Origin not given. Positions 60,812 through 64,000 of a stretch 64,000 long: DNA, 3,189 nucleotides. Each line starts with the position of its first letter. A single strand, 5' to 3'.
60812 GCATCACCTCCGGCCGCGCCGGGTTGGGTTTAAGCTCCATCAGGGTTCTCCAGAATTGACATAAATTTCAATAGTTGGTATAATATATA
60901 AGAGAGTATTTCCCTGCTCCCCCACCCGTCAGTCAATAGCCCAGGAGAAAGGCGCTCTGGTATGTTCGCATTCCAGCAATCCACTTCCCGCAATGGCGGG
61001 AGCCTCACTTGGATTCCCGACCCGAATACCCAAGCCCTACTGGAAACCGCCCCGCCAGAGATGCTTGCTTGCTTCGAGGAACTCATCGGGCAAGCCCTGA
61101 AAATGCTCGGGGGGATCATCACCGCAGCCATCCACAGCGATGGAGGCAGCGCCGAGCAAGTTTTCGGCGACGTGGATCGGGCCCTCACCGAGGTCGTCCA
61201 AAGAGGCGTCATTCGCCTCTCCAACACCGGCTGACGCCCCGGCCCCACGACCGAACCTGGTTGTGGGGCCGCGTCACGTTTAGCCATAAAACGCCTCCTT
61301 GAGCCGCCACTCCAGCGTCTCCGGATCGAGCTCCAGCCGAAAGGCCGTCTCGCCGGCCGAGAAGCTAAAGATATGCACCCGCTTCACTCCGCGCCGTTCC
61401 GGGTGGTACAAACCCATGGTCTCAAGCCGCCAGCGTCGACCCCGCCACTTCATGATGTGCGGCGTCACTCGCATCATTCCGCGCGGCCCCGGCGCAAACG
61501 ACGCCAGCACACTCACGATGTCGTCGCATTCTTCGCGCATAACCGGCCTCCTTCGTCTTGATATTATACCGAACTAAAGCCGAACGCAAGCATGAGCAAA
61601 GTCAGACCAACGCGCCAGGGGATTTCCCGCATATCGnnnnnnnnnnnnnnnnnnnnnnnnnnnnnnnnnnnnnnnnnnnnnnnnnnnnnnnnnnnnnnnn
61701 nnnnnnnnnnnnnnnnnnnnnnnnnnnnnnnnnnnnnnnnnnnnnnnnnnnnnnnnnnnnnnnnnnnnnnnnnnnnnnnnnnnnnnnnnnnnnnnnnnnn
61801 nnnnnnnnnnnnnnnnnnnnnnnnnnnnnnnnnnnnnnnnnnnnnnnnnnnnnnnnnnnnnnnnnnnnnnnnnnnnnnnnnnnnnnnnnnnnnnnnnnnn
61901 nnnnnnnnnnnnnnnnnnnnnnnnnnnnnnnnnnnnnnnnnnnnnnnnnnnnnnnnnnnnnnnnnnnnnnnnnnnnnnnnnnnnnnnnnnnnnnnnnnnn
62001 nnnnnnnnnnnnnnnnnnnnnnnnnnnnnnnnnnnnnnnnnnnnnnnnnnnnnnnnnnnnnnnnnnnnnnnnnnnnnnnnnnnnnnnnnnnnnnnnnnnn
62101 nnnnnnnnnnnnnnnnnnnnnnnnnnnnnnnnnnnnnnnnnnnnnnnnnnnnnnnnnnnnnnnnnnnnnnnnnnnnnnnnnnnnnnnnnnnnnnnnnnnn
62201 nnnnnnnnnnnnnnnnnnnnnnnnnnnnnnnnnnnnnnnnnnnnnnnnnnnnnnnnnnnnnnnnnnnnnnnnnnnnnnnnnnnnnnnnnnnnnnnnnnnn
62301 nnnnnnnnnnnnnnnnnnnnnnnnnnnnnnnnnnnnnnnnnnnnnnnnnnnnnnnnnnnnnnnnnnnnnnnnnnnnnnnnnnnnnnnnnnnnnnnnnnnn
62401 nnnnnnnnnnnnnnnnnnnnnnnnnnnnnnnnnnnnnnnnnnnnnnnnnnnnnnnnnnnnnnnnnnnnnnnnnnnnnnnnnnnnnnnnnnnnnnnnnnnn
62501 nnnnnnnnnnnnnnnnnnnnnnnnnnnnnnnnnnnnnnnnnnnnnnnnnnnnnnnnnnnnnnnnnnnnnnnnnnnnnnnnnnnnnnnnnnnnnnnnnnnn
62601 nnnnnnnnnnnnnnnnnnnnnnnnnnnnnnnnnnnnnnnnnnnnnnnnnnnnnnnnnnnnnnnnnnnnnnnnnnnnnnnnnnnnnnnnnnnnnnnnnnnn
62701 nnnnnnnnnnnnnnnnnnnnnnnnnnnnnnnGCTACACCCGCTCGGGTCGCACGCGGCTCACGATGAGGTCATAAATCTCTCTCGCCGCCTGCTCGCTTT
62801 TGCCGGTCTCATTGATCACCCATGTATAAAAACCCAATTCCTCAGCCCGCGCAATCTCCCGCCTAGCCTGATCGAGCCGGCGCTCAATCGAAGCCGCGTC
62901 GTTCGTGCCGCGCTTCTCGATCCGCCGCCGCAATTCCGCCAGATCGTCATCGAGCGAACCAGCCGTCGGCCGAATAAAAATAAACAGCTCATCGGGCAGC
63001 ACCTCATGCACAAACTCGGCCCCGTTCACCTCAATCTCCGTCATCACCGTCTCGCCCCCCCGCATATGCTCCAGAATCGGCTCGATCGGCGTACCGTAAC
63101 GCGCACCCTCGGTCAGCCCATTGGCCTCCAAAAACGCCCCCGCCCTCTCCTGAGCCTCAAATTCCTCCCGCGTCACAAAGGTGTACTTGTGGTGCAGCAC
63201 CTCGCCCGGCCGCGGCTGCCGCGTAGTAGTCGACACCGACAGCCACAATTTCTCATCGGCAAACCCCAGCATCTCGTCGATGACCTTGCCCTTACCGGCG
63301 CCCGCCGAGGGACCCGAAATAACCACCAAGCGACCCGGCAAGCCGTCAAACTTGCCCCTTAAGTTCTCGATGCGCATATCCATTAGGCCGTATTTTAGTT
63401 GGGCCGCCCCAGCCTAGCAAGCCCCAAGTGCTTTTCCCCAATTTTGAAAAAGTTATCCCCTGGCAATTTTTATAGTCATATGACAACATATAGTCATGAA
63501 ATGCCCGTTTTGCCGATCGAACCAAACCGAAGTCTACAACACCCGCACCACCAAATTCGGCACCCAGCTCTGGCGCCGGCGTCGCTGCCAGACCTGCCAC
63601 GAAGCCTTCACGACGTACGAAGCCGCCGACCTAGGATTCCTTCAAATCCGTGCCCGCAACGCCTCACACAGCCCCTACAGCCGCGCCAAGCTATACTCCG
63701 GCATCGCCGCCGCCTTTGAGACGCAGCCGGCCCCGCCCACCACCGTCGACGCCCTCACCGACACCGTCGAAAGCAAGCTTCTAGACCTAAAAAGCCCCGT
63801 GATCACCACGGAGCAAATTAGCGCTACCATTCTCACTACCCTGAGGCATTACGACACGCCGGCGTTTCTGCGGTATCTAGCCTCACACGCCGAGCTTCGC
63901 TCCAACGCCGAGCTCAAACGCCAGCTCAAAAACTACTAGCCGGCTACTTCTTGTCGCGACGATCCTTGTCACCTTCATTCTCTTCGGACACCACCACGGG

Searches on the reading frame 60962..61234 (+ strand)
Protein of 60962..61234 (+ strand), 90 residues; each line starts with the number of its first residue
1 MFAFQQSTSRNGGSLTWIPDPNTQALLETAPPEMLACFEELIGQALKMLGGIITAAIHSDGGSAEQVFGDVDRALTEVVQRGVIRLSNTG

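Call 28: search_protein_families(library=pfam, proteins=[window:60962-61234:+], max_evalue=0.01)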
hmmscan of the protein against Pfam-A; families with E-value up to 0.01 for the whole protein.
window:60962-61234:+ (90 aa): 1 family
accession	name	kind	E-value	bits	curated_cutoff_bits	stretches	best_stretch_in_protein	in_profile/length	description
PF03958.22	Secretin_N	-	0.0018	18.9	28.2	1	9-44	27-62/69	Bacterial type II/III secretion system short domain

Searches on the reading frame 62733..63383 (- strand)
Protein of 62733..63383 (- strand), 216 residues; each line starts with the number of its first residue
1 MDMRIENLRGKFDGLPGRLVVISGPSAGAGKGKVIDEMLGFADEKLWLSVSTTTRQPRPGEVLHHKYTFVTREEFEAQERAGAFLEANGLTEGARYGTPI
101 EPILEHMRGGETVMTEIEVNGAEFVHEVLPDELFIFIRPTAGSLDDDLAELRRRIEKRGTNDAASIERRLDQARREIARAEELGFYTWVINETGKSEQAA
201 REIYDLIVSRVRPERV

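Call 43: find_encoding_contigs(protein=window:62733-63383:-, flank=10000, max_places=2)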
Protein window:62733-63383:- (216 aa): no gene with exactly this product is on record in the collection.

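Call 90: search_protein_families(library=pfam, proteins=[window:62733-63383:-], max_evalue=0.001)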
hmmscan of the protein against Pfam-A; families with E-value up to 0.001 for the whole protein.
window:62733-63383:- (216 aa): 1 family
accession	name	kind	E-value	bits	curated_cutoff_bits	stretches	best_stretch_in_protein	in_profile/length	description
PF00625.27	Guanylate_kin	-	2.5e-26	92.9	25.2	1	18-193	3-166/182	Guanylate kinase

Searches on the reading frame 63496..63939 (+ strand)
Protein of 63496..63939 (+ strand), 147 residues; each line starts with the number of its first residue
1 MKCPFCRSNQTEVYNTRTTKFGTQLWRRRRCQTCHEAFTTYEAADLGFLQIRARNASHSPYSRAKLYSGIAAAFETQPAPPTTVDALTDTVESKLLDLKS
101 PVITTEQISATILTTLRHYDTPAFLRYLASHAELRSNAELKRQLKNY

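Call 77: find_encoding_contigs(protein=window:63496-63939:+, flank=10000, max_places=4)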
Protein window:63496-63939:+ (147 aa): no gene with exactly this product is on record in the collection.

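Call 80: search_protein_families(library=pfam, proteins=[window:63496-63939:+], max_evalue=0.001)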
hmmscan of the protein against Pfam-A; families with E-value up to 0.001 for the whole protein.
window:63496-63939:+ (147 aa): 3 families
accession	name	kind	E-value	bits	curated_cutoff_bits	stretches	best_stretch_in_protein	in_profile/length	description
PF22811.2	Zn_ribbon_NrdR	-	2.5e-15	56.5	27.2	1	1-42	1-42/42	Transcriptional repressor NrdR-like, N-terminal domain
PF03477.21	ATP-cone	-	4.2e-10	40.5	25.8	1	50-127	2-78/88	ATP cone domain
PF23451.1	Zn_ribbon_PaaD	-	0.00085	19.4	27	0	2-38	16-49/53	PaaD zinc beta ribbon domain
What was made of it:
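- On NrdR box pair: An NrdR gene is present at 63496-63939 (call 80).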

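Call 86: search_protein_families(library=ncbifam, proteins=[window:63496-63939:+], max_evalue=0.01)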
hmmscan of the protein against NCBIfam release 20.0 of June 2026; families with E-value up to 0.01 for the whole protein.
window:63496-63939:+ (147 aa): 1 family
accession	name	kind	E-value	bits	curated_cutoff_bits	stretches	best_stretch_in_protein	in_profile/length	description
TIGR00244.1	TIGR00244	equivalog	6.6e-25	87.9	124.65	1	1-141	1-141/147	transcriptional regulator NrdR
